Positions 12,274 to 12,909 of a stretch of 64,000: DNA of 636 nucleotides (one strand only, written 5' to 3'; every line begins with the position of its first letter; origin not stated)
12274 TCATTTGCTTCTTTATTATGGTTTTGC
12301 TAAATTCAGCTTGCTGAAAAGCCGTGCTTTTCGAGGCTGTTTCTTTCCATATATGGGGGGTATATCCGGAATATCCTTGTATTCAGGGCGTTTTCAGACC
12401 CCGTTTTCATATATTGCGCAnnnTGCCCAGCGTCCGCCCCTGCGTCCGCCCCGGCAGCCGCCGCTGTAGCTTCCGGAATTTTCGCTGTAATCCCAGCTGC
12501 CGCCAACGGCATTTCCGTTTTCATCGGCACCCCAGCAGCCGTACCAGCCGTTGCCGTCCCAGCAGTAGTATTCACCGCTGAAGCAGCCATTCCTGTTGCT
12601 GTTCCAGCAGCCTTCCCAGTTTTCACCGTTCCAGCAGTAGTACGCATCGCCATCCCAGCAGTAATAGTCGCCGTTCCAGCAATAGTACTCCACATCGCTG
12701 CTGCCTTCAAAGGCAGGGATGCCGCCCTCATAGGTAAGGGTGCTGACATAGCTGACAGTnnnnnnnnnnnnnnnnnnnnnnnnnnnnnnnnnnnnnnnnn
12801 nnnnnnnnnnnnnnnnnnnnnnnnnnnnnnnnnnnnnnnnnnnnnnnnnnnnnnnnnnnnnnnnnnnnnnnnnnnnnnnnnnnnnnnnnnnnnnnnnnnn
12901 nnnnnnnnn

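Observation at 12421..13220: Uncharacterised Cys/Trp/Tyr-rich repeat lipoprotein behind a csoR-like promoter: candidate surface copper-binding protein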

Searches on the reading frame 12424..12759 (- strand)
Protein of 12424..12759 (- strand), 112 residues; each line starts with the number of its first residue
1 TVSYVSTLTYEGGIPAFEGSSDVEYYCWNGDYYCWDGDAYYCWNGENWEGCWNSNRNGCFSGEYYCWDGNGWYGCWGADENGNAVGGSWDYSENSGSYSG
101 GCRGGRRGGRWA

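Call 16: find_homologous_proteins(query=window:12424-12759:-, max_evalue=1)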
Query window:12424-12759:-: 2 candidates shared short words with the query, none scored E <= 1.

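Call 22: search_protein_representatives(protein=window:12424-12759:-)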
Query: 112 residues. Proteins with E-value up to 0.001 (for the whole library): 2; up to 1e-10: 1; up to 1e-30: 1. The best 2 are listed.
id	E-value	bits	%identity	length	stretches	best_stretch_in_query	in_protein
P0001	1.6e-65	236.1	93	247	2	1-102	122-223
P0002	3.4e-04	37.1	40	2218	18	7-26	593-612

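Call 38: search_protein_families(library=pfam, proteins=[window:12424-12759:-], max_evalue=1)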
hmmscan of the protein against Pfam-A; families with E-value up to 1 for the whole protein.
window:12424-12759:- (112 aa): 0 families

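Call 65: predict_structure(protein=window:12424-12759:-)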
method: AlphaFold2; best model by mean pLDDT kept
length: 112 residues; sequences in the alignment: 1
mean_pLDDT: 40.9   pTM: 0.33
mean pLDDT of the five models: 40.9, 35.9, 35.6, 33.5, 31.4
residues with pLDDT >= 90: 0; 70-90: 0; 50-70: 16; < 50: 96
segments of 3 or more residues with pLDDT < 50: 1-25, 27-32, 52-75, 77-112
pLDDT, mean of each block of 10 residues (from residue 1): 29 40 45 53 52 35 42 45 43 38 30 25
secondary structure, 60 per line:
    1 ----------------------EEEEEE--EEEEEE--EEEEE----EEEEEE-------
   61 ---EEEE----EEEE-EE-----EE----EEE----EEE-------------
elements in order: E23-28 E31-36 E39-43 E48-53 E64-67 E72-75 E90-92 E97-99

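Call 74: search_solved_structures(query=window:12424-12759:-, max_evalue=10, show_alignments=2)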
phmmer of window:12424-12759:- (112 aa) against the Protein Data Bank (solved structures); distinct sequences matched with E-value up to 10: 26.
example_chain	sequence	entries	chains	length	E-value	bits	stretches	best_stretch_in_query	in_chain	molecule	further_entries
6zum_A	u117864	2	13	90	0.051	17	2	65-84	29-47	Fucose-binding lectin protein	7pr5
9frn_A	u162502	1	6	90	0.078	16.4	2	65-85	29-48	Fucose-binding lectin protein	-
2bs5_A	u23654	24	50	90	0.089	16.2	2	65-84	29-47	FUCOSE-BINDING LECTIN PROTEIN | LECTIN | PUTATIVE FUCOSE-BINDING LECTIN PROTEIN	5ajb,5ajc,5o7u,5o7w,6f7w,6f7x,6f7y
6z5z_A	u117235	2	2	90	0.091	16.2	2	65-84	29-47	Fucose-binding lectin protein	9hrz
8cf6_A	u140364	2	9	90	0.092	16.2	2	65-84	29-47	RSL-R5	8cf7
6y0x_A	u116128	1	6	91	0.092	16.2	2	65-84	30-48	Fucose-binding lectin protein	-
8c9y_A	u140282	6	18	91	0.092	16.2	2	65-84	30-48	Putative fucose-binding lectin protein | Fucose-binding lectin protein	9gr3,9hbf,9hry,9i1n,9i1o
9hbg_A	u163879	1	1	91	0.092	16.2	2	65-84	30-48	Fucose-binding lectin protein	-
7alg_A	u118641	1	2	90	0.095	16.1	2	65-84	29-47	Fucose-binding lectin protein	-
9gr4_B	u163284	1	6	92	0.095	16.1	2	65-84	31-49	Fucose-binding lectin protein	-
2bt9_A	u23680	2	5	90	0.097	16.1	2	65-84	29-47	LECTIN | Fucose-binding lectin protein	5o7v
9gr5_A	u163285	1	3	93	0.098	16.1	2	65-84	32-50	Fucose-binding lectin protein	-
6stz_A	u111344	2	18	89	0.1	16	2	65-84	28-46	Fucose-binding lectin protein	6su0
3zi8_A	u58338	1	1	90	0.1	16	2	65-84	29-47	PUTATIVE FUCOSE-BINDING LECTIN PROTEIN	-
9mte_A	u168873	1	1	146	0.11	15.9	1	62-99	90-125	VHH nanobody 27A05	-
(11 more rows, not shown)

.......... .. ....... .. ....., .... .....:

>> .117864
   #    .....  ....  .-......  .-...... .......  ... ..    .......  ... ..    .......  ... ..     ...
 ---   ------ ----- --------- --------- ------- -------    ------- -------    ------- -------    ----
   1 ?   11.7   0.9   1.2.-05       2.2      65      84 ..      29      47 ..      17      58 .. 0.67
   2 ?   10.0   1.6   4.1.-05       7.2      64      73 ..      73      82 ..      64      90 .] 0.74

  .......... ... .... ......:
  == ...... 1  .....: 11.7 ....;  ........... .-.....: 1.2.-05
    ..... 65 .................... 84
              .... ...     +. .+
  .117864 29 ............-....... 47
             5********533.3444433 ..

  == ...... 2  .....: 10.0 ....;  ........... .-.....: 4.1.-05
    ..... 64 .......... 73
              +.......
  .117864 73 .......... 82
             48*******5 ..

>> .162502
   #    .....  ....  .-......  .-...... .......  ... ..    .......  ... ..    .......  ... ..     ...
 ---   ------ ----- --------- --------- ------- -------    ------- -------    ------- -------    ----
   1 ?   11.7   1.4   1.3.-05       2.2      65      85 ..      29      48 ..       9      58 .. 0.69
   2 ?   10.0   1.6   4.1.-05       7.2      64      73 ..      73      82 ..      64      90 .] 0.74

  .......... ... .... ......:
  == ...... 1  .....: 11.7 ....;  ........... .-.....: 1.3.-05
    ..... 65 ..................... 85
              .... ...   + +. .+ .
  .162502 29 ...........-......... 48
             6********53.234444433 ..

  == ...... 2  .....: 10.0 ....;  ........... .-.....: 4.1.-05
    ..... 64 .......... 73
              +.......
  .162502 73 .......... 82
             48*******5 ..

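Call 87: fold_search(model_id=the predicted structure, library=pdb)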
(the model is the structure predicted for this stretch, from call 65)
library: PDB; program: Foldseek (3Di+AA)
matches with E <= 10: 313; with E <= 0.001: 0
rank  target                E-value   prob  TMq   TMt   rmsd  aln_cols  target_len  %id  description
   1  7pvp                  5.8e-02  0.87  0.29  0.14   7.7        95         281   16  Crystal structure of the SAKe6BC designer protein (released 2023-01-18)
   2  8pjs                  6.4e-02  0.93  0.29  0.13   7.6        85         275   16  Crystal structure of the computationally designed SAKe6CEref protein (released 2024-07-10)
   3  7opu                  7.2e-02  0.91  0.30  0.13   7.7        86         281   17  Self-assembled crystal structure of the computationally designed SAKe6BE-3HH protein (released 2022-12-14)
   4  7onc                  9.5e-02  0.89  0.30  0.13   7.6        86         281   17  Crystal structure of the computationally designed SAKe6BE protein (released 2022-12-14)
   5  7c60                  9.5e-02  0.89  0.30  0.14   7.3        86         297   20  Crystal structure of Keap1 in complex with monoethyl fumarate (MEF) (released 2020-08-05)
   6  8pjy                  1.0e-01  0.82  0.28  0.13   7.9        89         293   16  Crystal structure of the computationally designed SAKe6EEref protein (released 2024-07-10)
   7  7on7_A                1.1e-01  0.87  0.30  0.14   7.5        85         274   19  Crystal structure of the computationally designed SAKe6BE-L2 protein (released 2022-12-14)
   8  5wfl_B                1.3e-01  0.85  0.31  0.13   7.5        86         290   19  Kelch domain of human Keap1 in open unliganded conformation (released 2018-09-19)
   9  6ttk_C                1.3e-01  0.57  0.24  0.13   7.8        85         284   18  Crystal structure of the kelch domain of human KLHL12 in complex with DVL1 peptide (released 2020-02-12)
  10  4l7b_A                1.3e-01  0.84  0.30  0.13   7.5        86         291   19  Structure of keap1 kelch domain with (1S,2R)-2-{[(1S)-1-[(1,3-dioxo-1,3-dihydro-2H-isoindol-2-yl)methyl]-3,4-dihydrois (released 2014-02-19)
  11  7c5e                  1.3e-01  0.84  0.30  0.14   7.3        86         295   20  Crystal structure of Keap1 in complex with fumarate (FUM) (released 2020-08-05)
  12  4l7b_B                1.4e-01  0.84  0.30  0.13   7.6        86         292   13  Structure of keap1 kelch domain with (1S,2R)-2-{[(1S)-1-[(1,3-dioxo-1,3-dihydro-2H-isoindol-2-yl)methyl]-3,4-dihydrois (released 2014-02-19)
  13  7on7_B                1.4e-01  0.82  0.30  0.14   7.7        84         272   17  Crystal structure of the computationally designed SAKe6BE-L2 protein (released 2022-12-14)
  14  8pjw_A                1.4e-01  0.75  0.29  0.13   7.9        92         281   18  Crystal structure of the computationally designed SAKe6FE protein (released 2024-07-10)
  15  7xm2                  1.5e-01  0.84  0.30  0.14   7.5        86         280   19  Crystal structure of Keap1 Kelch domain (residues 322-609) in complex with NXPZ-2 (released 2022-07-06)
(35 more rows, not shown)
